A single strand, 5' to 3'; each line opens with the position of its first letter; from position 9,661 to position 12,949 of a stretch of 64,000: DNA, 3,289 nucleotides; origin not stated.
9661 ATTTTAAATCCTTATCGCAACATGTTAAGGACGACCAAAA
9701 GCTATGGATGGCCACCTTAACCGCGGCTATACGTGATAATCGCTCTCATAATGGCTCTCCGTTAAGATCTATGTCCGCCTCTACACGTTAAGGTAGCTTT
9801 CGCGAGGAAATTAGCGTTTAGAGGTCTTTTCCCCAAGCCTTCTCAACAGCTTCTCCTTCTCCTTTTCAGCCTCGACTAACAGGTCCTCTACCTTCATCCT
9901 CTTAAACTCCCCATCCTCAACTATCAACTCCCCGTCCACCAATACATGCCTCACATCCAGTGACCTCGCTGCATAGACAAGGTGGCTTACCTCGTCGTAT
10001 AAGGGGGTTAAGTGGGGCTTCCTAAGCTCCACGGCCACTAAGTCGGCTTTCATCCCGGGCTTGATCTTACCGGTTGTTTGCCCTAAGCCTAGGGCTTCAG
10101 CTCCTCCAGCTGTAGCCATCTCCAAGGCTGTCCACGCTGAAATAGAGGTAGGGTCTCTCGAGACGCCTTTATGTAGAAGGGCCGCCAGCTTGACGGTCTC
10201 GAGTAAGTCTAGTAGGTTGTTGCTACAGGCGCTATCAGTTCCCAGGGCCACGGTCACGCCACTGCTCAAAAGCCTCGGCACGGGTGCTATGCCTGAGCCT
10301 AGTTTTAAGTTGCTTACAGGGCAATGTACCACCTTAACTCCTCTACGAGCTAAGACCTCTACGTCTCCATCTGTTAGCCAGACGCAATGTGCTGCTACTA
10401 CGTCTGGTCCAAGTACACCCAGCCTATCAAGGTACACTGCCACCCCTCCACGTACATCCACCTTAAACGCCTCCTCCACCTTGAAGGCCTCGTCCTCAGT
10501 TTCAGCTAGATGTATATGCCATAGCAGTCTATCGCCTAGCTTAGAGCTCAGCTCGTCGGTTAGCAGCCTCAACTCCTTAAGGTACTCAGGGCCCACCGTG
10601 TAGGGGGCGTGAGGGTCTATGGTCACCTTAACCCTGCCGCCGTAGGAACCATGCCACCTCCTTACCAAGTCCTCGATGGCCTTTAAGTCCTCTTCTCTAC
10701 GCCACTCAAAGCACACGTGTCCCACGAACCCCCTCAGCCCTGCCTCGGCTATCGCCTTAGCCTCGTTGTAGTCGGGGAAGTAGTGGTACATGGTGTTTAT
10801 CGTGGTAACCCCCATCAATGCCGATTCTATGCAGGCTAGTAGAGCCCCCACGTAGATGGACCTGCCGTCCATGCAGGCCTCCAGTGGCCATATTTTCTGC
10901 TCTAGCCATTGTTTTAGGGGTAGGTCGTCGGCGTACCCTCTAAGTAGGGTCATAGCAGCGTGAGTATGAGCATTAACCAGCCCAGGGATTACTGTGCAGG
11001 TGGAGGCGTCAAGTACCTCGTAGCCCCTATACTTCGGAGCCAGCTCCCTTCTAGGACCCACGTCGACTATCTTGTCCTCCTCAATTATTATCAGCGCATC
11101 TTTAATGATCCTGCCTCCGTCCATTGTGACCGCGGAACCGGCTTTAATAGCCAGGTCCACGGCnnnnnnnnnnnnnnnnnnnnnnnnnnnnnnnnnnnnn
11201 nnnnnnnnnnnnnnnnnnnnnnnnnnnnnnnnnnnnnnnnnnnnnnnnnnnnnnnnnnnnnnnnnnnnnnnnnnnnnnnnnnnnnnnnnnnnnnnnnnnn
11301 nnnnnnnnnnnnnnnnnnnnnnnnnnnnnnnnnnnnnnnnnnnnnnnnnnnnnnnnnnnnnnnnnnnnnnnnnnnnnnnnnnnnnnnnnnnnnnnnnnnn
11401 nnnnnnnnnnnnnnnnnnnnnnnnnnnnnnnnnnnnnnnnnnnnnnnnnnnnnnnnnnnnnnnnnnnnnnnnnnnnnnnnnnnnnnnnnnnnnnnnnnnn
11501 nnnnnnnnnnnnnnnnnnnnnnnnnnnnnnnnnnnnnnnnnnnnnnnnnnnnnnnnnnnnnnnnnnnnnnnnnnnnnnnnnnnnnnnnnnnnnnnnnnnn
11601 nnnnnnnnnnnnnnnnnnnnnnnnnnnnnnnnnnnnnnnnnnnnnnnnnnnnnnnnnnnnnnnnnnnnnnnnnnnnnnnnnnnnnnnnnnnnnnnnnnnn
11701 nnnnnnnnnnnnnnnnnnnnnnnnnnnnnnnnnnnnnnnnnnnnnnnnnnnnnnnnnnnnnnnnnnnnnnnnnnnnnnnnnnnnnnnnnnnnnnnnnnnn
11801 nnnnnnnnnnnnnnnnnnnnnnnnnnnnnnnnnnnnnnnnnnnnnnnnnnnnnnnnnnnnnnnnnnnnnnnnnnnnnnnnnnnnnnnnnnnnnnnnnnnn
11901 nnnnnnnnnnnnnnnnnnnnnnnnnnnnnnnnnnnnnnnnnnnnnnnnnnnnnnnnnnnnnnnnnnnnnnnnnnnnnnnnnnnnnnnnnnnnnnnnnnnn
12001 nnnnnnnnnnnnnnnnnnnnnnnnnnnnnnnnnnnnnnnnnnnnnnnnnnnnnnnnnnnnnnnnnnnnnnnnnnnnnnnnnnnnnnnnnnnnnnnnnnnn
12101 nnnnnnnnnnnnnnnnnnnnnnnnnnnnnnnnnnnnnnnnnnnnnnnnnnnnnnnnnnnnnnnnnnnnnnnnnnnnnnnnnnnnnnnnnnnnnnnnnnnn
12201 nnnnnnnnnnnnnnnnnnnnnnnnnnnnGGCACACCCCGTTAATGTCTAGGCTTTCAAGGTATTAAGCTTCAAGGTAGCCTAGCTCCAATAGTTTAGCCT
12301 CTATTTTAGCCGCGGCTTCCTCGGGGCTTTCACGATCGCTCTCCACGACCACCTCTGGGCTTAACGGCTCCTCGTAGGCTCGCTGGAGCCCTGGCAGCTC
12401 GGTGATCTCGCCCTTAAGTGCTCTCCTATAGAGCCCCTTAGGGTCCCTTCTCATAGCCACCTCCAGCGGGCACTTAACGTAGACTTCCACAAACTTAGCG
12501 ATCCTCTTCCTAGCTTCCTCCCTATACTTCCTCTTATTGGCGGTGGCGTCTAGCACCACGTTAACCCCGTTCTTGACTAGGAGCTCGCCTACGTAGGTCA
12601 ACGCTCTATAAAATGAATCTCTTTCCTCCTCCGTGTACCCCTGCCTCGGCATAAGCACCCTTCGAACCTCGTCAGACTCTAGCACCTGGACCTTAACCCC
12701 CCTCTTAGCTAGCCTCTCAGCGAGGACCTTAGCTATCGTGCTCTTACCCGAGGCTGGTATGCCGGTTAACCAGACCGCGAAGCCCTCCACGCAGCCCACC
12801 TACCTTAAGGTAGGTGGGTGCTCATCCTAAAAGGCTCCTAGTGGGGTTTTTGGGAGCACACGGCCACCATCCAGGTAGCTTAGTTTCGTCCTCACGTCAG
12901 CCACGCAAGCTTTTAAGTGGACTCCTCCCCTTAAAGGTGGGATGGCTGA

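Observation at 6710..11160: Inverted MtaD-like amidohydrolase paralogs flanking ahcY share 98-, 75- and 31-bp patches of 100 % nucleotide identity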

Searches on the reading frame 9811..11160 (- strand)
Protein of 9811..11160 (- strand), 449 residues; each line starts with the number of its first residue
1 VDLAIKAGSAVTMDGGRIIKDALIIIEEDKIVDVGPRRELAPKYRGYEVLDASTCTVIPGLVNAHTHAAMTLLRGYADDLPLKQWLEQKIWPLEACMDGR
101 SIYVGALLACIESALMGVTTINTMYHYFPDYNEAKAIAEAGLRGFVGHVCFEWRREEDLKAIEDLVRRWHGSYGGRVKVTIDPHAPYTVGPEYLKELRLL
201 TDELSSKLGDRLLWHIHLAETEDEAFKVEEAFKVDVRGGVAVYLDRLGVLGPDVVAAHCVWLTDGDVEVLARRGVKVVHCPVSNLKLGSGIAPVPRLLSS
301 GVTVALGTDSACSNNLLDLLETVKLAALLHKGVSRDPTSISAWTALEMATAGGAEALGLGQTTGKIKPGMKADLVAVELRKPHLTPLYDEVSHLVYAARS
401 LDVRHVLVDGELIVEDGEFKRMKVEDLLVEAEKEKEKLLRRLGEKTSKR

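Call 5: search_protein_families(library=ncbifam, proteins=[window:9811-11160:-])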
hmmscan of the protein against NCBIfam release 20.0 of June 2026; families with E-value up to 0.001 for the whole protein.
window:9811-11160:- (449 aa): 48 families (the best 25 are shown)
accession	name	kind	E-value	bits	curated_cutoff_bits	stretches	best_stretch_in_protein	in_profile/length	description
NF004701.0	PRK06038.1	equivalog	1.9e-130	435.5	609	1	2-441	5-429/432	N-ethylammeline chlorohydrolase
NF006549.0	PRK09045.1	equivalog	1e-116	390.2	540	1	2-439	9-440/444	TRZ/ATZ family hydrolase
NF005557.0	PRK07228.1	equivalog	4.5e-108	361.8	522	1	2-444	2-443/445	5'-deoxyadenosine deaminase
NF006252.0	PRK08393.1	equivalog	1.4e-107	360.3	617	1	2-437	2-422/424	N-ethylammeline chlorohydrolase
NF012037.0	PRK15493.1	equivalog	9e-79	265.3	779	1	11-438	11-433/435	bifunctional S-methyl-5'-thioadenosine deaminase/S-adenosylhomocysteine deaminase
NF006055.0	PRK08203.1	equivalog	7.5e-76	255.5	532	2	157-440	181-452/455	8-oxoguanine deaminase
NF004995.0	PRK06380.1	subfamily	2.1e-69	234.5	567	1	1-426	1-411/418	metal-dependent hydrolase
NF005211.0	PRK06687.1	equivalog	8.3e-66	222.5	703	1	17-419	17-414/419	TRZ/ATZ family protein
NF009059.0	PRK12393.1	equivalog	1.3e-58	198.8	543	2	157-440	184-457/460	amidohydrolase family protein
NF005540.0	PRK07203.1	equivalog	5.5e-53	180.2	444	1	4-442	3-442/444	putative aminohydrolase SsnA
TIGR03314.1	Se_ssnA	subfamily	1.2e-51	176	455.5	1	4-442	2-441/441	putative selenium metabolism protein SsnA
NF006056.0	PRK08204.1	subfamily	3.2e-51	174.5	391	2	238-446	231-448/449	hypothetical protein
TIGR02967.1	guan_deamin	equivalog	4.9e-49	167.4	375.4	1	18-383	3-366/401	guanine deaminase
NF006679.0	PRK09228.1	subfamily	3.8e-46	157.7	351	1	17-386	27-394/433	guanine deaminase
NF006681.0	PRK09229.1-2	equivalog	3.3e-43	148.1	362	2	177-423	200-435/451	formimidoylglutamate deiminase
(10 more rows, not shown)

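Call 6: search_protein_families(library=pfam, proteins=[window:9811-11160:-])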
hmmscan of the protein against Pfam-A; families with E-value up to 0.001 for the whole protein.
window:9811-11160:- (449 aa): 2 families
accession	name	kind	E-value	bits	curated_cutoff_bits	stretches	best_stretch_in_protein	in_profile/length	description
PF01979.26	Amidohydro_1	-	3.4e-67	227.6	25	1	56-412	1-344/345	Amidohydrolase family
PF07969.17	Amidohydro_3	-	1.4e-20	74.7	29.7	1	247-413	302-471/472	Amidohydrolase family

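Call 11: find_encoding_contigs(protein=window:9811-11160:-, flank=8000, max_places=10)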
Protein window:9811-11160:- (449 aa): 4 contigs read that carry it; 1 place shown.
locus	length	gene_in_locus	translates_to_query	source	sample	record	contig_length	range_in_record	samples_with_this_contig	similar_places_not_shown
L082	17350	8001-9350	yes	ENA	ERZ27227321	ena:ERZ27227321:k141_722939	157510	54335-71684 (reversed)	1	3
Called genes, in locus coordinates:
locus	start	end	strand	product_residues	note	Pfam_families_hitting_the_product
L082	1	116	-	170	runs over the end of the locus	PF03551:PadR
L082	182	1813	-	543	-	-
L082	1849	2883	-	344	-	PF04055:Radical_SAM, PF00633:HHH (weak), PF12836:HHH_3 (weak)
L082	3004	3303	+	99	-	PF02597:ThiS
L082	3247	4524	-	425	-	PF00919:UPF0004, PF04055:Radical_SAM, PF01938:TRAM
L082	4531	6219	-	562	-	PF00133:tRNA-synt_1, PF01406:tRNA-synt_1e (faint), PF09334:tRNA-synt_1g, PF19303:Anticodon_3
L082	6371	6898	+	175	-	PF01583:APS_kinase, PF07931:CPT (weak), PF08433:KTI12, PF13238:AAA_18, PF13671:AAA_33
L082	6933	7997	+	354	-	PF01636:APH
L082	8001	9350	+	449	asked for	PF01979:Amidohydro_1, PF07969:Amidohydro_3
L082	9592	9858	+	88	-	-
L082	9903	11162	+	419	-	PF05221:AdoHcyase, PF00670:AdoHcyase_NAD, PF02826:2-Hacid_dh_C, PF07991:KARI_N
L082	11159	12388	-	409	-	PF01979:Amidohydro_1, PF07969:Amidohydro_3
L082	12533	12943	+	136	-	PF01873:eIF-5_eIF-2B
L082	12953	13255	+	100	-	PF04242:DUF424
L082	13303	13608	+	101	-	PF01176:eIF-1a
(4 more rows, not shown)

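Call 24: find_homologous_proteins(query=window:9811-11160:-, max_evalue=1e-30)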
Query window:9811-11160:- (449 aa): 7680 proteins with E <= 1e-30 among 8000 candidates; the best 120 are listed.
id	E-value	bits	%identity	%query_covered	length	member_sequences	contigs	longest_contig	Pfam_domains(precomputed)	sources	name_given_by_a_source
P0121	7.7e-298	1005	100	100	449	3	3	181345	PF07969.18,PF01979.27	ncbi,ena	-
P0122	7.6e-210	715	71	99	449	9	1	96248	PF07969.18,PF01979.27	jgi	jgi:5-methylthioadenosine/S-adenosylhomocysteine deaminase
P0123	3.5e-185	634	66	98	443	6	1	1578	PF07969.18,PF22039.2,PF01979.27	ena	-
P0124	4.7e-173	594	60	98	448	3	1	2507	PF07969.18,PF22039.2,PF01979.27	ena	-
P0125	1.7e-172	592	60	98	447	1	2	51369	PF07969.18,PF22039.2,PF01979.27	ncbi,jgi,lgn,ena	-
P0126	1.2e-171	589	58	98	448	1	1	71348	PF07969.18,PF22039.2,PF01979.27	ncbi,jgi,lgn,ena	-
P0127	2.7e-171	588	59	99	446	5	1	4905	PF07969.18,PF22039.2,PF01979.27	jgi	-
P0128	2.2e-170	585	61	97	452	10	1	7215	PF07969.18,PF22039.2,PF01979.27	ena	-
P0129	2.3e-170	585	60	98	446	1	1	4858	PF07969.18,PF01979.27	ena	-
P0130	5.9e-170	584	59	99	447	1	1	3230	PF07969.18,PF22039.2,PF01979.27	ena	-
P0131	7.9e-170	583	58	100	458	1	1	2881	PF07969.18,PF22039.2,PF01979.27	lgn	-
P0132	1.4e-169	583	60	99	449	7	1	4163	PF07969.18,PF01979.27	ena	-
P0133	2.2e-169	582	60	99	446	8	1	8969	PF07969.18,PF22039.2,PF01979.27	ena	-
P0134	6.1e-169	580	60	96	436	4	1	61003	PF07969.18,PF01979.27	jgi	-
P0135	6.3e-169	580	58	98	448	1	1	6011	PF07969.18,PF22039.2,PF01979.27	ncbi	-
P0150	3.4e-167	575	72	79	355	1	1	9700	PF07969.18,PF01979.27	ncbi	ncbi:MAG: amidohydrolase, partial [Candidatus Nezhaarchaeales archaeon]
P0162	1.3e-165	569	61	93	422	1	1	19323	PF07969.18,PF01979.27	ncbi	-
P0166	2.2e-165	569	71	80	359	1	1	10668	PF07969.18,PF22039.2,PF01979.27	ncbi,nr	ncbi:MAG: amidohydrolase, partial [Candidatus Nezhaarchaeota archaeon]|nr:amidohydrolase [Candidatus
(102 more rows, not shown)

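Call 26: find_encoding_contigs(protein=P0150, flank=8000, max_places=3)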
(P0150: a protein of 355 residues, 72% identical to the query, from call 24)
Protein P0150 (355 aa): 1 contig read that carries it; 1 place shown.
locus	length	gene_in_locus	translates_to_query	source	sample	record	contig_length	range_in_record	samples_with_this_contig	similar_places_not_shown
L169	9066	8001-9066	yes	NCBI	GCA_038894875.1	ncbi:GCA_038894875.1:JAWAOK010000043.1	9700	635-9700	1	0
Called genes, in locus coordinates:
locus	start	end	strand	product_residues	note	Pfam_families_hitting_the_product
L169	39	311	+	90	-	-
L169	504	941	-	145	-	PF27217:AF_0155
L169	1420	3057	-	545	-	-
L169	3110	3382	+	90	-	PF02597:ThiS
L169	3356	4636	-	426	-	PF00919:UPF0004, PF04055:Radical_SAM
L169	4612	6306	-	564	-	PF00133:tRNA-synt_1, PF09334:tRNA-synt_1g, PF01406:tRNA-synt_1e (weak), PF19303:Anticodon_3 (faint)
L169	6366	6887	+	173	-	PF01583:APS_kinase, PF07931:CPT, PF08433:KTI12, PF13238:AAA_18, PF13671:AAA_33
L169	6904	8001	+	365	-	PF01636:APH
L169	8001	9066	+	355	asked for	PF01979:Amidohydro_1, PF07969:Amidohydro_3 (weak)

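Call 27: find_encoding_contigs(protein=P0166, flank=8000, max_places=3)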
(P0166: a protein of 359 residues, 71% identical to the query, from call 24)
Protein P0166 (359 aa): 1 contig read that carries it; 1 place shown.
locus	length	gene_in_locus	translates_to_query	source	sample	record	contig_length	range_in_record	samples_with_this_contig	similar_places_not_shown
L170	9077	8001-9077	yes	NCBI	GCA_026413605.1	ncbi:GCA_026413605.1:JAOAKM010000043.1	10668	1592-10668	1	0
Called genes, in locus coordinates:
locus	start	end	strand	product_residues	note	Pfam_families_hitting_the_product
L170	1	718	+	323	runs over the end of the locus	PF00483:NTP_transferase, PF12804:NTP_transf_3, PF07883:Cupin_2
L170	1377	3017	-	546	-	-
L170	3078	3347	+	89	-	PF02597:ThiS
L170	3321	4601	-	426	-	PF00919:UPF0004, PF04055:Radical_SAM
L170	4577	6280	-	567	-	PF00133:tRNA-synt_1, PF01406:tRNA-synt_1e (weak), PF09334:tRNA-synt_1g, PF01406:tRNA-synt_1e (weak), PF19303:Anticodon_3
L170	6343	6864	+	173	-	PF01583:APS_kinase, PF07931:CPT (weak), PF08433:KTI12, PF13238:AAA_18, PF13671:AAA_33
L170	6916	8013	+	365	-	PF01636:APH (weak)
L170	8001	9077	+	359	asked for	PF22039:HUTI_composite_bact (weak), PF01979:Amidohydro_1, PF07969:Amidohydro_3 (weak)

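Call 28: find_encoding_contigs(protein=P0122, flank=8000, max_places=3)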
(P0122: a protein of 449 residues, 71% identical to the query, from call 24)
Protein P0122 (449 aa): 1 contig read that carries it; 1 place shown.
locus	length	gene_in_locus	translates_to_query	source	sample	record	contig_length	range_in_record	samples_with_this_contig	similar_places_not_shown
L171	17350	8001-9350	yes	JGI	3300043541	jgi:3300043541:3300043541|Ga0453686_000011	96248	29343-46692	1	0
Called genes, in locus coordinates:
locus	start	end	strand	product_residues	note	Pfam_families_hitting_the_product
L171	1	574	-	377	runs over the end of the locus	PF02163:Peptidase_M50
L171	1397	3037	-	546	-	-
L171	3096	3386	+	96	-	PF02597:ThiS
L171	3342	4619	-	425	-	PF00919:UPF0004, PF04055:Radical_SAM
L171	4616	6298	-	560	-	PF00133:tRNA-synt_1, PF09334:tRNA-synt_1g, PF01406:tRNA-synt_1e (weak), PF19303:Anticodon_3 (weak)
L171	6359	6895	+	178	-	PF01583:APS_kinase, PF07931:CPT, PF08433:KTI12, PF13238:AAA_18, PF13671:AAA_33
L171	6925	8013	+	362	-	PF01636:APH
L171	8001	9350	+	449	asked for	PF01979:Amidohydro_1, PF07969:Amidohydro_3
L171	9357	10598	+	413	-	PF05221:AdoHcyase, PF00670:AdoHcyase_NAD, PF02826:2-Hacid_dh_C, PF07991:KARI_N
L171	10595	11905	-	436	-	PF01979:Amidohydro_1, PF07969:Amidohydro_3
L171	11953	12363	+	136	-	PF01873:eIF-5_eIF-2B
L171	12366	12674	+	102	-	PF04242:DUF424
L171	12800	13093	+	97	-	PF01176:eIF-1a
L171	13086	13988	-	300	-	PF01163:RIO1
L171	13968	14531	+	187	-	PF00013:KH_1 (weak), PF21800:KH_KRR1_2nd (weak), PF22891:KH_PNO1_2nd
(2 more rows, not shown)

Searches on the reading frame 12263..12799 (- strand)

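Call 5: search_protein_families(library=ncbifam, proteins=[window:12263-12799:-])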
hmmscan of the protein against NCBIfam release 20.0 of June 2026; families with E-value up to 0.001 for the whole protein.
window:12263-12799:- (178 aa): 15 families
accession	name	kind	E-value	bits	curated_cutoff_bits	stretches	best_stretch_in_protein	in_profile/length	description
TIGR00455.1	apsK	equivalog_domain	2.2e-49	167.6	138.7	1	5-167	17-181/184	adenylyl-sulfate kinase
NF002059.0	PRK00889.1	subfamily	1.3e-48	165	244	1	5-177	4-176/177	adenylyl-sulfate kinase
NF004040.0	PRK05537.1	equivalog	4.6e-41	140.9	669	1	5-177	395-571/572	bifunctional sulfate adenylyltransferase/adenylylsulfate kinase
NF004035.0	PRK05506.1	subfamily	6.4e-39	133.7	715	1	7-171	461-627/632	bifunctional sulfate adenylyltransferase subunit 1/adenylylsulfate kinase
NF003013.0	PRK03846.1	subfamily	5.8e-36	124.1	163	1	6-168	28-192/202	adenylyl-sulfate kinase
NF004041.0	PRK05541.1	subfamily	7.5e-33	114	127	1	6-166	7-166/176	adenylyl-sulfate kinase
TIGR03574.1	selen_PSTK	equivalog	5.5e-13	48.9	290.5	1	10-119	3-113/249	L-seryl-tRNA(Sec) kinase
TIGR01313.1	therm_gnt_kin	subfamily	1.5e-06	28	113.75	1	11-118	3-111/164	gluconokinase, GntK/IdnK-type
TIGR03575.1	selen_PSTK_euk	equivalog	1.9e-06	27.4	382.35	1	11-51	4-45/340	L-seryl-tRNA(Sec) kinase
NF006746.0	PRK09270.1-5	subfamily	2.8e-05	23.1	250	1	8-43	23-58/210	nucleoside/nucleotide kinase family protein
TIGR00750.1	lao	equivalog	0.00012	21.3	240.75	1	8-42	36-70/300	methylmalonyl Co-A mutase-associated GTPase MeaB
NF005250.0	PRK06761.1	equivalog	0.00051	19.1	270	1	12-44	9-42/282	hypothetical protein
NF040667.1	hom_kin_desulfo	exception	0.00053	19.9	197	0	8-36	2-30/163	homoserine kinase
NF010248.0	PRK13695.1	equivalog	0.00056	19.7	156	1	9-56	6-52/180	NTPase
NF006958.0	PRK09435.1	equivalog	0.00095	18.3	329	0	7-43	58-94/333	methylmalonyl Co-A mutase-associated GTPase MeaB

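Call 6: search_protein_families(library=pfam, proteins=[window:12263-12799:-])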
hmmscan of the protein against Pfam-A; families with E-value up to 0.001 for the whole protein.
window:12263-12799:- (178 aa): 12 families
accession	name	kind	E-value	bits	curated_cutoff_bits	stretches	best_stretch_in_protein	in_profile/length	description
PF01583.26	APS_kinase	-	1e-42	146.2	21.1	1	6-153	2-152/152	Adenylylsulphate kinase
PF13671.12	AAA_33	-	1.7e-14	54.8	27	1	9-118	2-114/143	AAA domain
PF08433.16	KTI12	-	4.4e-12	46.5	22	1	9-146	4-141/271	Chromatin associated protein KTI12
PF13238.12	AAA_18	-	5.6e-09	37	29.4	1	10-118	2-107/128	AAA domain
PF07931.18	CPT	-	1.7e-06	28.4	22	1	9-120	4-126/172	Chloramphenicol phosphotransferase-like protein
PF03308.22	MeaB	-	4.8e-05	22.9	23.1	1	9-43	36-70/273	Methylmalonyl Co-A mutase-associated GTPase MeaB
PF03266.21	NTPase_1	-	8.8e-05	22.8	23.9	1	9-47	2-40/168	NTPase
PF20720.3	nSTAND3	-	0.00015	21.9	27.2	1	9-48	20-60/155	Novel STAND NTPase 3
PF24883.2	NPHP3_N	-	0.00019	22.1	24.8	1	9-38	25-54/164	Nephrocystin 3, N-terminal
PF01202.28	SKI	-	0.00019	22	22.1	1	16-168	2-156/159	Shikimate kinase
PF13207.12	AAA_17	-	0.00047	20.9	27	0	12-65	1-48/136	AAA domain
PF06414.18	Zeta_toxin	-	0.00059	19.8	22.3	0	9-95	19-112/199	Zeta toxin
